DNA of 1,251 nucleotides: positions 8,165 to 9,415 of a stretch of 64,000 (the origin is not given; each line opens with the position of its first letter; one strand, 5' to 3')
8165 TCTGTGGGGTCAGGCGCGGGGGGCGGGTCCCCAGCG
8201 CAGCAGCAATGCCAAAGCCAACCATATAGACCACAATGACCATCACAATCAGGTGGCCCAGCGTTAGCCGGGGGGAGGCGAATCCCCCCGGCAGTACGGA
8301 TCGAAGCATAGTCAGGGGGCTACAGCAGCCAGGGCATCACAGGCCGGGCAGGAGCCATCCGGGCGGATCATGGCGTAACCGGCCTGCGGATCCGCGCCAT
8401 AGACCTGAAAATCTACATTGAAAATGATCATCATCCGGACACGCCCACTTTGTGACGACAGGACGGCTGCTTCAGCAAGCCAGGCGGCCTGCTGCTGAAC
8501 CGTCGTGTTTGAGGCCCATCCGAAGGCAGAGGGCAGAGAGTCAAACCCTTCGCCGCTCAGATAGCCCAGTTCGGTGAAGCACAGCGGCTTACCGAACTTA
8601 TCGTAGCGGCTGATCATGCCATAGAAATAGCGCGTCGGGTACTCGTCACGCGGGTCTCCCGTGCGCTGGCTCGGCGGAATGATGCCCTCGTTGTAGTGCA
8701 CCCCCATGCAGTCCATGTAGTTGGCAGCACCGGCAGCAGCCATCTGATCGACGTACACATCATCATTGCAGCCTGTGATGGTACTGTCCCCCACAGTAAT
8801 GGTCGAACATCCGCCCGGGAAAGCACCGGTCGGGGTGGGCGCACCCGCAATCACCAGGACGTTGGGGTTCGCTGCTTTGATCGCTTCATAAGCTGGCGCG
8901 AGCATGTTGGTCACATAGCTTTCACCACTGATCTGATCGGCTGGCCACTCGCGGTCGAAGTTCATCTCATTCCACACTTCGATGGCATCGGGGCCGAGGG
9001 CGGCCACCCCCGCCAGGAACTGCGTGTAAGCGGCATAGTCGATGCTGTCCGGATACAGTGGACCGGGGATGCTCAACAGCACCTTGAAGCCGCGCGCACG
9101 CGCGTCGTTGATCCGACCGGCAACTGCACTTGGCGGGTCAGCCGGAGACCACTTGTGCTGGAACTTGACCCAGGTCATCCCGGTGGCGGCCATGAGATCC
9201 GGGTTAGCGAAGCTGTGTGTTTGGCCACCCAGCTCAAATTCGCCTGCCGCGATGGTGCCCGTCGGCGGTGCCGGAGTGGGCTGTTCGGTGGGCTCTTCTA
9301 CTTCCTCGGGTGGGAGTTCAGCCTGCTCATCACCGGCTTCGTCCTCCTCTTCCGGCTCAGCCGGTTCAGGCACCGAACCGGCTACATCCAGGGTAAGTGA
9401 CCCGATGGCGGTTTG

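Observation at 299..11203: Five-gene, translationally coupled array of membrane- or lipid-anchored clan GH-A hydrolase paralogs, three with a shared ~900-aa multidomain architecture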

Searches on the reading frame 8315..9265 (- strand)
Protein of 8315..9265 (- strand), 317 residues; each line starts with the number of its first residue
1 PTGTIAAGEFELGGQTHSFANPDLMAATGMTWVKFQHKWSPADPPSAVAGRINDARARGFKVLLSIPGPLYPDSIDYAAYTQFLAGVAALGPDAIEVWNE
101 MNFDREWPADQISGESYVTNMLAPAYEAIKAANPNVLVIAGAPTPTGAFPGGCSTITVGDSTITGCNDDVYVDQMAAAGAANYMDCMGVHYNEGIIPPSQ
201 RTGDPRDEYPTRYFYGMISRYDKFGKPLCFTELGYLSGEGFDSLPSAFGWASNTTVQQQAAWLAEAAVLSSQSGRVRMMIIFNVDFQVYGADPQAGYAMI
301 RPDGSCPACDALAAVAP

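Call 20: search_solved_structures(query=A3, max_evalue=1, show_alignments=3)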
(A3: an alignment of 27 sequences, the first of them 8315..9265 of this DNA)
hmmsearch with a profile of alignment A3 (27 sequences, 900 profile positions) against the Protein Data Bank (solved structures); distinct sequences matched with E-value up to 1: 22.
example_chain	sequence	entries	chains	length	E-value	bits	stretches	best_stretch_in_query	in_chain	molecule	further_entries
5jh8_A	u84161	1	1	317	3e-18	68.8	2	203-354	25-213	Probable chitinase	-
3cz8_A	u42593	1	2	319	7.1e-15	57.6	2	229-360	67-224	Putative sporulation-specific glycosylase ydhD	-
4s3k_A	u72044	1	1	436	5.6e-14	54.6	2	193-355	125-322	Spore germination protein YaaH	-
4q6t_A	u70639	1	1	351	1.6e-11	46.5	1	231-324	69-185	Glycosyl hydrolase, family 18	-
4wiw_A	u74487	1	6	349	3.8e-10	41.9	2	226-328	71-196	Glycoside hydrolase family 18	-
4s3j_A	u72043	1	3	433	7.8e-08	34.3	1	226-460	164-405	Cortical-lytic enzyme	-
6jm7_A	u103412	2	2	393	4.3e-05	25.2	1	235-323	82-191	ofchtiv | ofchtiv-allosamidin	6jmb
6jm8_A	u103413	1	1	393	4.3e-05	25.2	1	235-323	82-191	ofchtiv-g5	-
8hw6_A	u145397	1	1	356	0.01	17.3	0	246-323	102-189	Chitinase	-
7osk_A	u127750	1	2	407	0.011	17.3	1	674-729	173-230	Arabinogalactan endo-1,4-beta-galactosidase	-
4l3a_A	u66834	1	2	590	0.015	16.8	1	524-593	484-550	Internalin K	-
4zn2_A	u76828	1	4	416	0.017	16.6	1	610-732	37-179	PslG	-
5bx9_A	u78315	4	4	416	0.017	16.6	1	610-732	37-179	PslG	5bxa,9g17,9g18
6yyh_A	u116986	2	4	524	0.089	14.3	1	686-728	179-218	Beta-xylosidase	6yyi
3o9n_A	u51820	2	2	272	0.13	13.7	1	632-668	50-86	Haementhin | Xylanase and alpha-amylase inhibitor protein isoform III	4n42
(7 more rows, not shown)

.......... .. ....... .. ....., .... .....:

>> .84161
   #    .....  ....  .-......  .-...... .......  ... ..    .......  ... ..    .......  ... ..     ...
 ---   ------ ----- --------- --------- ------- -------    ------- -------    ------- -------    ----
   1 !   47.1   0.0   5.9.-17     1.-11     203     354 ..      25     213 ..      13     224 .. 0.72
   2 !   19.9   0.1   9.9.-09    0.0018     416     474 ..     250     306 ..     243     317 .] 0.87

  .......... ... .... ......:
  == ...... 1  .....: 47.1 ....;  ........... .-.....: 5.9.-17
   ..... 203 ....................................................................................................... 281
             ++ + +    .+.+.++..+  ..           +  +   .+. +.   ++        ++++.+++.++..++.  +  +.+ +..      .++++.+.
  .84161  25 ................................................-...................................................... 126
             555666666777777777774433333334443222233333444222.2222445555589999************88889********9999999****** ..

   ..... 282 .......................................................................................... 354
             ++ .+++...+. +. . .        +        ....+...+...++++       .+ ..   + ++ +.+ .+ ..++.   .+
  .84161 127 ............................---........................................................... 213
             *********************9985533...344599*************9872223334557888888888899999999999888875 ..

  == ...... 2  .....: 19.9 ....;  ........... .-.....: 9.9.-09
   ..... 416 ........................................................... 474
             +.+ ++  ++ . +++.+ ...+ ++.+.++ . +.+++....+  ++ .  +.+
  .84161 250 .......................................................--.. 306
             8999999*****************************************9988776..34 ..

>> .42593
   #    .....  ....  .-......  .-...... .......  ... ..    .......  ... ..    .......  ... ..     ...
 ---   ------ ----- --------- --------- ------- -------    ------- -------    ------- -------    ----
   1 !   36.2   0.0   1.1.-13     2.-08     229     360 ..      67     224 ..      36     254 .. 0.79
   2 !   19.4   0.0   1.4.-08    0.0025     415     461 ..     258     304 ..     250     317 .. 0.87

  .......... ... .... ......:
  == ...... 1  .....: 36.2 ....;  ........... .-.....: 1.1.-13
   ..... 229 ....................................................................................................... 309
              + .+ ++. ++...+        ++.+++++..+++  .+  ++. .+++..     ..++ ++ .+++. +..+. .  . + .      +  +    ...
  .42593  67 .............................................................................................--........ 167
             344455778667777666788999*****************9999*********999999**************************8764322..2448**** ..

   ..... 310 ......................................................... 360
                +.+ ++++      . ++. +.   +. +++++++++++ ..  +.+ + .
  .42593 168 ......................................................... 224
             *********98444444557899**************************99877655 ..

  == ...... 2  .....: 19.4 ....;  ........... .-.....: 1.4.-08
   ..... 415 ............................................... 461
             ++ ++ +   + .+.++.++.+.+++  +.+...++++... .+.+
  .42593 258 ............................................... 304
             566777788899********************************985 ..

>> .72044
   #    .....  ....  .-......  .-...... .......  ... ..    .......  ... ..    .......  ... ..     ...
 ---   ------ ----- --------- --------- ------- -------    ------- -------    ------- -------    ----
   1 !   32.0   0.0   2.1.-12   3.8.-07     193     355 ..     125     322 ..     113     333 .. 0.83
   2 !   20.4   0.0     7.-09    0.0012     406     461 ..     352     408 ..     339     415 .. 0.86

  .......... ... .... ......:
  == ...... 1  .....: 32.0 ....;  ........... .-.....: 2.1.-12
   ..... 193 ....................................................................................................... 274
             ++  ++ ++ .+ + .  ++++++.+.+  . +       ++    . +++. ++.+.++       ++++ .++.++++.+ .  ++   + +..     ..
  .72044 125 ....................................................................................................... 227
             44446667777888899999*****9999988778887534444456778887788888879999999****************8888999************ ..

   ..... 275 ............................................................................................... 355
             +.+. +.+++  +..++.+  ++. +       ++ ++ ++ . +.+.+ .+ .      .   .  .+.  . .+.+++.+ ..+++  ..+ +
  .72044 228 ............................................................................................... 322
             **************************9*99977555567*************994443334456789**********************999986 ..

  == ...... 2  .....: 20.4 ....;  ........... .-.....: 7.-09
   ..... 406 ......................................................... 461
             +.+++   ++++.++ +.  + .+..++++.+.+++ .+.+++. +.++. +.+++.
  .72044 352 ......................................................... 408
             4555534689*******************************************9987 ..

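Call 34: predict_structure(alignment_id=A3)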
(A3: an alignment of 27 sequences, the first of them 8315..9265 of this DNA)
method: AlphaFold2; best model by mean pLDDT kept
length: 317 residues; sequences in the alignment: 27
mean_pLDDT: 92.7   pTM: 0.92
mean pLDDT of the five models: 92.7, 92.4, 92.0, 91.1, 90.9
residues with pLDDT >= 90: 236; 70-90: 73; 50-70: 8; < 50: 0
segments of 3 or more residues with pLDDT < 50: none
pLDDT, mean of each block of 10 residues (from residue 1): 85 95 97 97 96 98 96 96 98 97 91 96 99 99 79 84 88 96 97 90 72 87 93 94 87 94 97 96 91 92 95 95
secondary structure, 60 per line:
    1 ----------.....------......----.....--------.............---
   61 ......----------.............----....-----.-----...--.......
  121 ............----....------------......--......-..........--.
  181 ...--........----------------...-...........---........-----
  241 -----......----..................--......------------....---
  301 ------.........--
elements in order: E11-15 H22-27 E32-36 H45-57 E61-66 H77-89 E94-97 H114-132 E137-140 E153-158 E161-166 H168-177 H180-183 E186-193 H214-224 E228-235 H246-251 H256-273 E276-281 H294-297 H307-315

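Call 50: find_related_loci(query=A3, collection=genome_contigs, flank=10000)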
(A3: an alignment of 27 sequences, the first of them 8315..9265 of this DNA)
Query A3 (317 aa) in genome_contigs; peptide patterns used: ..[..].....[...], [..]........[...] (x = any residue, [..] = any of these).
600 stretches matched a pattern (row limit reached: there are more); 429 encode a relative of the query (tblastn E <= 1e-3); the best 80 are kept; 80 distinct loci.
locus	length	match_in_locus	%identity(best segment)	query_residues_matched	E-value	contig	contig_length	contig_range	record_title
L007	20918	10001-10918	65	5-315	1e-128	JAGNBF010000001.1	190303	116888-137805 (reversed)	MAG: Chloroflexota bacterium isolate Go_Eff_bin_125 Go_Eff_39_length_190303_cov_13.960700, whole genome shotgun sequence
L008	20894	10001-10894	61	8-315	3e-126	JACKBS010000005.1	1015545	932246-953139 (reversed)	MAG: Ardenticatenaceae bacterium isolate HK-STAS-CHLO-27 HK-STAS-CHLO-27_5, whole genome shotgun sequence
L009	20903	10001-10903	64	10-315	2e-124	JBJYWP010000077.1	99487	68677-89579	MAG: Candidatus Promineifilaceae bacterium isolate S_170502SCrBrC_5 S_170502SCrBrC_5_000000000077, whole genome shotgun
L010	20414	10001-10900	62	8-315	2e-123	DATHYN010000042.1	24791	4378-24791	MAG TPA_asm: Anaerolineae bacterium isolate SMAG_U16212 k141_251589, whole genome shotgun sequence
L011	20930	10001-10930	64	1-315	4e-122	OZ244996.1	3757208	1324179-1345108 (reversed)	MAG: Candidatus Promineifilaceae bacterium isolate a52b71a8-f5fb-481c-9e81-0ccf750bba87 genome assembly, chromosome: 2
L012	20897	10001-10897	60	8-315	4e-119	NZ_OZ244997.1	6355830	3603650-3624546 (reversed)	MAG: Candidatus Leptofilum sp. isolate 8ea8b48c-f0bb-4fcd-991e-c07bf3e70e57 chromosome 1, complete sequence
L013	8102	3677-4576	64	10-315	4e-118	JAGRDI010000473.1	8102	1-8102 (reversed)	MAG: Anaerolineales bacterium isolate HKST-UBA48 2012-05-30_1_(paired)_contig_515598, whole genome shotgun sequence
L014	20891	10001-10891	61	10-315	2e-117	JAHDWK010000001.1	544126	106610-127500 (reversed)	MAG: Anaerolineae bacterium isolate CHL1 NODE_17_length_544126_cov_202.935777, whole genome shotgun sequence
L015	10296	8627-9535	61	8-315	2e-117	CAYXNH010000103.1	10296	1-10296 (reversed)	MAG TPA_asm: uncultured Ardenticatenaceae bacterium isolate SRP329715_co1_267 genome assembly, contig: NODE_9940_length_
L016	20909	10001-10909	61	8-315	9e-117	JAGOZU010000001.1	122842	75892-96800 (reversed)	MAG: Promineifilum sp. isolate Gw_Prim_bin_199 Gw_Prim_7_length_122842_cov_6.848372, whole genome shotgun sequence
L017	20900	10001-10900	60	8-315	9e-117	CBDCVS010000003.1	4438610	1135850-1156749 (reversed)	MAG: Candidatus Promineifilaceae bacterium isolate 0f3264e9-d07a-4064-bd01-bd2e928dc920 genome assembly, contig: contig_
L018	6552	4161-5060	63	10-315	1e-116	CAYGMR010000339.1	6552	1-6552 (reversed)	MAG TPA_asm: uncultured Ardenticatenaceae bacterium isolate ERP116193_co2_401 genome assembly, contig: NODE_27632_length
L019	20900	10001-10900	61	8-312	6e-116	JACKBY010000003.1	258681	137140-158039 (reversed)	MAG: Promineifilum sp. isolate HK-STAS-CHLO-33 HK-STAS-CHLO-33_3, whole genome shotgun sequence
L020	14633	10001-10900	61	8-312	2e-115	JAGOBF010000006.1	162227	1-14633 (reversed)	MAG: Promineifilum sp. isolate Go_SlAct_bin_419 Go_SlAct_172_length_162227_cov_7.609766, whole genome shotgun sequence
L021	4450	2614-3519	58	5-315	5e-113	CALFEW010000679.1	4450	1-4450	MAG TPA_asm: uncultured Chloroflexi bacterium isolate SRR5576001_bin.34_CONCOCT_v1.1_MAG genome assembly, contig: ERZ795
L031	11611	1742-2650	59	10-313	1e-107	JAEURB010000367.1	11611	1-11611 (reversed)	MAG: Anaerolineae bacterium isolate new MAG-266 k141_4537728, whole genome shotgun sequence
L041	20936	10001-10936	54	3-314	2e-104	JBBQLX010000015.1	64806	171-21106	MAG: Aggregatilineales bacterium isolate Co_metawrap_466 Cmw_466_k141_2178168_length_64806_cov_11.0798, whole genome sho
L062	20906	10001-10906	54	10-313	5e-101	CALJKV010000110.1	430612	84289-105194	MAG TPA_asm: uncultured Chloroflexi bacterium isolate SRR6227243_bin.47_CONCOCT_v1.1_MAG genome assembly, contig: ERZ795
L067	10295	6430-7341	56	10-314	5e-100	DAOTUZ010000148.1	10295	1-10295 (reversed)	MAG TPA_asm: Anaerolineae bacterium isolate F3_97 k223_200018, whole genome shotgun sequence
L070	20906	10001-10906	57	10-315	3e-99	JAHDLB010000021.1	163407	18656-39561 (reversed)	MAG: Anaerolineae bacterium isolate LM3-B4.2 k141_27403, whole genome shotgun sequence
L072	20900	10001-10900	54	10-313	8e-99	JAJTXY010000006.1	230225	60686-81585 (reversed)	MAG: Anaerolineae bacterium isolate DTUCFX7 6-Genome24, whole genome shotgun sequence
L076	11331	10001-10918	52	10-314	1e-98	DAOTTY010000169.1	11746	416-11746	MAG TPA_asm: Anaerolineae bacterium isolate F14_30 k111_1694459, whole genome shotgun sequence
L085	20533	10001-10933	56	3-313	9e-98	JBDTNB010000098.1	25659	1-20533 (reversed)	MAG: Chloroflexota bacterium isolate cluster3_bin.14 NODE_6116_length_25659_cov_13.941884, whole genome shotgun sequence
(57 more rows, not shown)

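Call 56: search_protein_families(library=pfam, proteins=[L041:14462-16477:+, L062:17418-19469:+, L070:17132-19222:+, L085:14607-16634:+, L072:13508-15604:+, L008:4890-6881:+, L041:13830-14366:+, L062:16900-17406:+, L009:13665-14168:+, L014:13713-14255:+], max_evalue=0.001)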
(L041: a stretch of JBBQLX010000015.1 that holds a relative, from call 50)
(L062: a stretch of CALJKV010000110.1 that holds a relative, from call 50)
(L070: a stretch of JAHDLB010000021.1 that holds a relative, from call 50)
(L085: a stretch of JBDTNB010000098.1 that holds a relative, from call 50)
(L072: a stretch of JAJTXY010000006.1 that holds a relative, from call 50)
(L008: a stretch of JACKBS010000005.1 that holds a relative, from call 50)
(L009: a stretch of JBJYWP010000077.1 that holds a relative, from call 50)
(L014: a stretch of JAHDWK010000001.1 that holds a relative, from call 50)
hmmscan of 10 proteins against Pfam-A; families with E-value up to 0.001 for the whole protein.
L041:14462-16477:+ (671 aa): 1 family
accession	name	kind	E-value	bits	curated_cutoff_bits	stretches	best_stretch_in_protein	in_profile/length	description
PF13231.12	PMT_2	-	3.6e-10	40.7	26.1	1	68-230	7-157/160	Dolichyl-phosphate-mannose-protein mannosyltransferase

L062:17418-19469:+ (683 aa): 1 family
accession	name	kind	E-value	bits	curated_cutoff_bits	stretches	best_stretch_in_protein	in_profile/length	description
PF13231.12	PMT_2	-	9.8e-07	29.5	26.1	1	73-235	7-158/160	Dolichyl-phosphate-mannose-protein mannosyltransferase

L070:17132-19222:+ (696 aa): 1 family
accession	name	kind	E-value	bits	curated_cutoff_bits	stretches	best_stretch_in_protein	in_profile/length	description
PF13231.12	PMT_2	-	3.2e-09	37.6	26.1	1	73-227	11-155/160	Dolichyl-phosphate-mannose-protein mannosyltransferase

L085:14607-16634:+ (675 aa): 1 family
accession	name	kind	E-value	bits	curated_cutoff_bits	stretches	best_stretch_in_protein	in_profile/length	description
PF13231.12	PMT_2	-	1.9e-06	28.6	26.1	1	68-223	8-154/160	Dolichyl-phosphate-mannose-protein mannosyltransferase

L072:13508-15604:+ (698 aa): 0 families

L008:4890-6881:+ (663 aa): 3 families
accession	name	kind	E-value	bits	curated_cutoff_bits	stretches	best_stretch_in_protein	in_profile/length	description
PF01979.26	Amidohydro_1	-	7.2e-72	242.9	25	1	61-414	1-344/345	Amidohydrolase family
PF07969.17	Amidohydro_3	-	2.7e-17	63.8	29.7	1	195-375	254-445/472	Amidohydrolase family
PF22039.1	HUTI_composite_bact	-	0.00045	20.2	25.5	0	27-48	1-22/26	Imidazolonepropionase-like composite domain, bacteria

L041:13830-14366:+ (178 aa): 1 family
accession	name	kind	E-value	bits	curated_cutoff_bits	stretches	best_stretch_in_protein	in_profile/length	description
PF05425.18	CopD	-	8.3e-10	39.4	32.1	1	62-175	3-105/105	Copper resistance protein D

L062:16900-17406:+ (168 aa): 2 families
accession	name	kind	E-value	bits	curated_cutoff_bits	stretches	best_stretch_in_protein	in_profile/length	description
PF05425.18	CopD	-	3.2e-10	40.8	32.1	1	52-164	3-104/105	Copper resistance protein D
PF13664.11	DUF4149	-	0.00059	20.5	24.6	1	17-124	3-97/102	Domain of unknown function (DUF4149)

L009:13665-14168:+ (167 aa): 1 family
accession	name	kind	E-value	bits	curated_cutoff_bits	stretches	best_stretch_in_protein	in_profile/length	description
PF05425.18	CopD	-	1.1e-09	39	32.1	1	50-163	3-104/105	Copper resistance protein D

L014:13713-14255:+ (180 aa): 1 family
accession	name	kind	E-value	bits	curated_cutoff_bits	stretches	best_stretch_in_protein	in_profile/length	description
PF05425.18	CopD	-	1e-05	26.2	32.1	1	65-177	5-105/105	Copper resistance protein D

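Call 75: find_homologous_proteins(query=window:8315-9265:-, max_evalue=1e-10)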
Query window:8315-9265:- (317 aa): 3259 proteins with E <= 1e-10 among 8000 candidates; the best 120 are listed.
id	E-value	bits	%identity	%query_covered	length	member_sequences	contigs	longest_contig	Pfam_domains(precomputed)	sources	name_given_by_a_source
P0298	8.9e-135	467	67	100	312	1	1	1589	-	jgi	jgi:hypothetical protein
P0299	1.6e-133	463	67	99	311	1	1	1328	-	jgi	jgi:hypothetical protein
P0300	2.8e-133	462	68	99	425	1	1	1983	-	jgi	jgi:hypothetical protein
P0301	1.9e-130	453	65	100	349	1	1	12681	-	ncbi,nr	ncbi:MAG: hypothetical protein GYB68_00665, partial [Chloroflexi bacterium]|nr:hypothetical protein 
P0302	2.0e-127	443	65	97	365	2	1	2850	-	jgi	jgi:hypothetical protein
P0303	6.4e-127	441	65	98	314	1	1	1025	-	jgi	jgi:hypothetical protein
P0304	1.2e-126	440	65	97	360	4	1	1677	-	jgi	jgi:hypothetical protein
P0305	6.2e-126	438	66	96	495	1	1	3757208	PF23446.2,PF23457.2,PF01476.27,PF23462.2,PF23473.2,PF23472.2,PF23577.2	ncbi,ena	-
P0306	1.2e-125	437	64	98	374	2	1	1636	-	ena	-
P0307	4.1e-125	435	64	97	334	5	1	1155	-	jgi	jgi:hypothetical protein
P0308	6.6e-125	435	62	99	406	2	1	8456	-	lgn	-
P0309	7.9e-124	431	61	100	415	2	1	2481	-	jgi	jgi:hypothetical protein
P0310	4.1e-122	426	64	97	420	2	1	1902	-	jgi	jgi:hypothetical protein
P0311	4.1e-122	426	63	99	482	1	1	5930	PF16158.12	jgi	jgi:hypothetical protein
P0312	1.5e-121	424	62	99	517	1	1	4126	PF01476.27,PF23462.2,PF23473.2,PF23472.2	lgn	-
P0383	1.3e-107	378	59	98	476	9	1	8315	PF01476.27,PF23462.2,PF23473.2,PF23472.2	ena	-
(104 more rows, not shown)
